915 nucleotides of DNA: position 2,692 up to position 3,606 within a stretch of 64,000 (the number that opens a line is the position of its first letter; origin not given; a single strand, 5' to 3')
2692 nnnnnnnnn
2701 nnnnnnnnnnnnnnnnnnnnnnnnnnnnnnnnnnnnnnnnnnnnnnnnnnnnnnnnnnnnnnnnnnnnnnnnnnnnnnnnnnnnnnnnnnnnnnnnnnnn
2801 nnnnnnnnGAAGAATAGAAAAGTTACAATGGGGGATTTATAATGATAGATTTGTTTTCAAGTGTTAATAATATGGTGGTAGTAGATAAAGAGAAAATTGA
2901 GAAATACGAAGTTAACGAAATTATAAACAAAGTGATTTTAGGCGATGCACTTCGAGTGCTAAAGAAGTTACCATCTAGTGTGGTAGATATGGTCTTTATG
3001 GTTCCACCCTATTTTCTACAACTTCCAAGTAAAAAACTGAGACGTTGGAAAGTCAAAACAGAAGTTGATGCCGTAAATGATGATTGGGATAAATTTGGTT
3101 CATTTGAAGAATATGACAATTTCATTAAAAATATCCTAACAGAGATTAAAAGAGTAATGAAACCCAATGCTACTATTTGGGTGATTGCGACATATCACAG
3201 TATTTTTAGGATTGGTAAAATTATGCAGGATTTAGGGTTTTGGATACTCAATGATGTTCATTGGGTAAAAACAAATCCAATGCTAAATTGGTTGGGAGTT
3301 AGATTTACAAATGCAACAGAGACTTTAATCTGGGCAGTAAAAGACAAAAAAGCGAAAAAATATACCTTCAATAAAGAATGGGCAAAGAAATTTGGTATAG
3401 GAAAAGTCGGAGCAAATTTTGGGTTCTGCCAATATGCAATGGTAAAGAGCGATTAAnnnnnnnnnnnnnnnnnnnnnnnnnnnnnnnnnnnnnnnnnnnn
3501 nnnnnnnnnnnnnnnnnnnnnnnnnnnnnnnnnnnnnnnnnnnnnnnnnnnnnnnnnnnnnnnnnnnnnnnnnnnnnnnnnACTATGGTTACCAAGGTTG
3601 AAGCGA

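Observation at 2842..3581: CcrM/HinfI-family (GANTC-type) adenine MTase carrying four independent inactivating lesions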

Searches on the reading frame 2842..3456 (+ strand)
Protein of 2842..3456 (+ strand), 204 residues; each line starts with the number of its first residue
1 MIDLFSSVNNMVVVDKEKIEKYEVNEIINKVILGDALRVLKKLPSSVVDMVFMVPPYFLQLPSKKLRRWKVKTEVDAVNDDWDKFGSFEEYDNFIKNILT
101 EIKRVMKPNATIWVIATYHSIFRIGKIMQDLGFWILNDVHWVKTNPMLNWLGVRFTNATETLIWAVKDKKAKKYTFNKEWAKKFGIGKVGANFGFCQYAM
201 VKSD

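Call 3: search_protein_families(library=pfam, proteins=[window:2842-3456:+], max_evalue=0.1)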
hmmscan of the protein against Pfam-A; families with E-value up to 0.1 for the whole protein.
window:2842-3456:+ (204 aa): 2 families
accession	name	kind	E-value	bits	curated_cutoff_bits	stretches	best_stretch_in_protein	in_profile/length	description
PF01555.25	N6_N4_Mtase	-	1.3e-25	91.1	26.7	1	48-182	1-119/221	DNA methylase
PF03602.21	Cons_hypoth95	-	0.079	13.1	24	0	16-61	81-127/182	Conserved hypothetical protein 95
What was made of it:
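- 2842..3456 (+): ORF1 (204 aa): 5' part of the methyltransferase pseudogene. It runs out of frame after 3417 and stops at 3454-3456. PF01555 91 bits, profile positions 1-119 (call 3).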

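Call 4: search_protein_families(library=ncbifam, proteins=[window:2842-3456:+], max_evalue=0.1)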
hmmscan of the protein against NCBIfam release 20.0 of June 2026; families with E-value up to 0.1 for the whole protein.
window:2842-3456:+ (204 aa): 4 families
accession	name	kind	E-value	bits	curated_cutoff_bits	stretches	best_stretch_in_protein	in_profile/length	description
NF050803.1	DnaMtaseCcrMCaul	equivalog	2.6e-61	207.5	830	1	28-183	3-155/350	adenine-specific DNA-methyltransferase CcrM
NF008572.0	PRK11524.1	equivalog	1.1e-10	41.1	292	1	18-179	4-145/294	adenine-specific DNA-methyltransferase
NF010253.0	PRK13699.1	subfamily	0.00014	21.6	244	1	29-136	2-92/226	DNA methyltransferase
NF040721.1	Trm14_Arch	equivalog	0.011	14.9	280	0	18-66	263-308/370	tRNA (guanine(6)-N2)-methyltransferase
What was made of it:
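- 2842..3456 (+): NCBIfam CcrM model 207 bits against a cutoff of 830 (call 4).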

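Call 5: find_encoding_contigs(protein=window:2842-3456:+, flank=10000, max_places=10)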
Protein window:2842-3456:+ (204 aa): 3 contigs read that carry it; 2 places shown.
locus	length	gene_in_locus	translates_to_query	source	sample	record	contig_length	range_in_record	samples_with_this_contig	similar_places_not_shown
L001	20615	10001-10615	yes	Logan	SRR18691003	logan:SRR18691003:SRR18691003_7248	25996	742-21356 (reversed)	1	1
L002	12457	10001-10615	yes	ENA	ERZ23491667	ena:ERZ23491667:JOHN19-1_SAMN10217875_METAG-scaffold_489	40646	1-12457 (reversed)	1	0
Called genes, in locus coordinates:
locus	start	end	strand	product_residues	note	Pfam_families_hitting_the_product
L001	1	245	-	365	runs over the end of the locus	PF00155:Aminotran_1_2, PF00266:Aminotran_5 (weak)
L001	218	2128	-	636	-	PF01520:Amidase_3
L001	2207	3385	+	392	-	-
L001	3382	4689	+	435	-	PF01171:ATP_bind_3, PF11734:TilS_C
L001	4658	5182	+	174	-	PF00156:Pribosyltran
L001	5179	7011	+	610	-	PF06480:FtsH_ext, PF06068:TIP49 (weak), PF13191:AAA_16 (faint), PF00004:AAA, PF07728:AAA_5 (faint), PF17862:AAA_lid_3, PF01434:Peptidase_M41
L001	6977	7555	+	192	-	PF12917:YfbR-like, PF13023:HD_3, PF01966:HD (weak)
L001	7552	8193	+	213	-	PF00834:Ribul_P_3_epim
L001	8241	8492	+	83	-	PF00886:Ribosomal_S16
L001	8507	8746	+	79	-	PF13083:KH_KhpA-B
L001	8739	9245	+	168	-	PF01782:RimM, PF05239:PRC (weak), PF24986:PRC_RimM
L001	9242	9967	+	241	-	PF01746:tRNA_m1G_MT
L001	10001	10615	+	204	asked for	PF01555:N6_N4_Mtase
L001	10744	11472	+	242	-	PF27126:NmeDI_C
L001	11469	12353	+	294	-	PF09520:HinfI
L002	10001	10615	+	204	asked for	PF01555:N6_N4_Mtase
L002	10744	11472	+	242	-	PF27126:NmeDI_C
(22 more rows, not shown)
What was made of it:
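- On NmeDI_C / HARE-HTH nuclease, for gene X: PF27126 is listed unmarked (E<=1e-5) in the precomputed hits for this exact protein (call 5).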

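Call 25: list_cluster_members(proteins=[window:2842-3453:+, window:3585-4310:+, window:4310-5191:+, window:2083-2805:+])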
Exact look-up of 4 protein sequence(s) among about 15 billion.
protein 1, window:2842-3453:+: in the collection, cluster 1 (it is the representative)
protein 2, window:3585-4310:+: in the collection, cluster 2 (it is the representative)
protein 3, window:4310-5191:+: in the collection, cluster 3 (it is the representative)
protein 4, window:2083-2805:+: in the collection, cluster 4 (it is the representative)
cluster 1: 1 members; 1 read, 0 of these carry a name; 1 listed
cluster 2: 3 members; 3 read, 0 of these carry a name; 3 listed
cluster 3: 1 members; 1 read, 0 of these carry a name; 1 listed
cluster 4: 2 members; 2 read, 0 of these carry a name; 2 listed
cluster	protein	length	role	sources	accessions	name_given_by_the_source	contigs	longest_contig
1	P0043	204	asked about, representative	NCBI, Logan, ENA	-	-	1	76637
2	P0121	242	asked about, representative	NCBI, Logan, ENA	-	-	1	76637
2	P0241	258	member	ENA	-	-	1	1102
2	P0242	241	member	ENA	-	-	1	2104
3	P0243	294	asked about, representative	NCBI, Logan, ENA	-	-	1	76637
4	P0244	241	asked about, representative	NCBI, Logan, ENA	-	-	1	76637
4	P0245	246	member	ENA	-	-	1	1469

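Call 67: find_encoding_contigs(protein=P0245, flank=3000, max_places=3)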
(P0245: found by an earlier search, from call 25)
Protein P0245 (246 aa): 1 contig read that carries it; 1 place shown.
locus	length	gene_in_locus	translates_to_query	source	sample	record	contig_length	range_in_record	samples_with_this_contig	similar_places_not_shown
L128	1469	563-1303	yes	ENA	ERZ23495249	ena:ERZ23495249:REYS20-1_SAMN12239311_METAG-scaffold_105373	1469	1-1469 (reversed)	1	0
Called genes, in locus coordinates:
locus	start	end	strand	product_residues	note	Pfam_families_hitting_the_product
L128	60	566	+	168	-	PF01782:RimM, PF05239:PRC (weak), PF24986:PRC_RimM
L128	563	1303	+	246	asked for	PF01746:tRNA_m1G_MT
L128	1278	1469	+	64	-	?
